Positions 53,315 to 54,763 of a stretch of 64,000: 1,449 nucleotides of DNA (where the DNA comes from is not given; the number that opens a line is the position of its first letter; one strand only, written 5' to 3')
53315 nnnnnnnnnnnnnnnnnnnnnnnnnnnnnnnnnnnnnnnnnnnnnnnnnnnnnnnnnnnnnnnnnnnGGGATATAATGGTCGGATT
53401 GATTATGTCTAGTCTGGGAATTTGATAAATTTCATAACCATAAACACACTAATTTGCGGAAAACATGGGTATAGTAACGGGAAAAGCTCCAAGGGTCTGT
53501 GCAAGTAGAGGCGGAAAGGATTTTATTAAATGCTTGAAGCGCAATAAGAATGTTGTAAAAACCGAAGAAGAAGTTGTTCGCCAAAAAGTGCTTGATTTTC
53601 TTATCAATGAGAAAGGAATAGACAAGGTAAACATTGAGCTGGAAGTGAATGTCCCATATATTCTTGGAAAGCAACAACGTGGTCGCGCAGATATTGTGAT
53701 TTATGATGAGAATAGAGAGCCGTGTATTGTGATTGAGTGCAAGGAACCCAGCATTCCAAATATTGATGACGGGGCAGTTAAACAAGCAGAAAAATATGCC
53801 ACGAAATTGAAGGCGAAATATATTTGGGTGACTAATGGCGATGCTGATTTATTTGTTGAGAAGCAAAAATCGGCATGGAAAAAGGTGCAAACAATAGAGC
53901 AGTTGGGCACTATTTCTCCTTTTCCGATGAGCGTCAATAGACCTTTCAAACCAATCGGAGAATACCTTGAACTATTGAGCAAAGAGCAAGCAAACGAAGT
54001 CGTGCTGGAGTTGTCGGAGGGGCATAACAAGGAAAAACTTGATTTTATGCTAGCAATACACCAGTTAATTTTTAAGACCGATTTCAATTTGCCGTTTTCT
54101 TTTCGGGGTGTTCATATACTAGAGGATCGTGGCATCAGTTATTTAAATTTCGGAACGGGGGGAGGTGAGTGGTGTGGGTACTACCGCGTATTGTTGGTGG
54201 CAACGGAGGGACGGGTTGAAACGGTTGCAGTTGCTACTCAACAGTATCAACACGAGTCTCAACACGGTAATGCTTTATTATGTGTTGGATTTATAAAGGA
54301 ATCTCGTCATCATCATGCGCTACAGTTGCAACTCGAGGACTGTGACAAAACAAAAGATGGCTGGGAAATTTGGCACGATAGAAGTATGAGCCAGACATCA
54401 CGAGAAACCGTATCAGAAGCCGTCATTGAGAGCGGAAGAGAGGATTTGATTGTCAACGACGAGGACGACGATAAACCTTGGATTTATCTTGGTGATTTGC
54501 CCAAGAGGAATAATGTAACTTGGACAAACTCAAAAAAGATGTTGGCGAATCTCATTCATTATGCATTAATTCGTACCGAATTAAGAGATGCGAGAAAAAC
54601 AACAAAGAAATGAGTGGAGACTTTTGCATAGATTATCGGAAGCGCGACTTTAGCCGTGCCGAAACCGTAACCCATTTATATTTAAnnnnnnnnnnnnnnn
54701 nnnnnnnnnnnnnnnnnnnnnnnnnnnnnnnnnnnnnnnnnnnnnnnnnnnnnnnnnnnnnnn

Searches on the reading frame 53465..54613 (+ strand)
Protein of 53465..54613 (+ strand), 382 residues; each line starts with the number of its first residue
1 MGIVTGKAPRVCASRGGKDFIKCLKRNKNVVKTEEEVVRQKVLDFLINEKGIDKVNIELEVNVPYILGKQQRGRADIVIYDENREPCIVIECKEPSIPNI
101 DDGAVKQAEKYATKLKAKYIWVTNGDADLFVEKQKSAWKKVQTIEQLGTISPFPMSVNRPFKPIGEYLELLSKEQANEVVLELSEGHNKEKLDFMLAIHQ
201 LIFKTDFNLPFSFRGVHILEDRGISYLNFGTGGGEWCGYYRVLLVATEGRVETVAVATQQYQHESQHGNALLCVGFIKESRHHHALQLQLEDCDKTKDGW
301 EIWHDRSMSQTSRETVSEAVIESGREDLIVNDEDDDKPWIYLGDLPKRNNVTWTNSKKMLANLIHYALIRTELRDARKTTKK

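Call 62: search_protein_families(library=pfam, proteins=[window:53465-54613:+], max_evalue=0.001)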
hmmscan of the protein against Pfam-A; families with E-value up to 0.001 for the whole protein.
window:53465-54613:+ (382 aa): 2 families
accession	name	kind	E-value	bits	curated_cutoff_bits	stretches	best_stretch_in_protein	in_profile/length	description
PF13588.12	HSDR_N_2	-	2.8e-23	82.5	25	1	35-137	2-100/110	Type I restriction enzyme R protein N terminus (HSDR_N)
PF04313.20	HSDR_N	-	4.5e-06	27.1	25.1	1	14-129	71-188/198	Type I restriction enzyme R protein N terminus (HSDR_N)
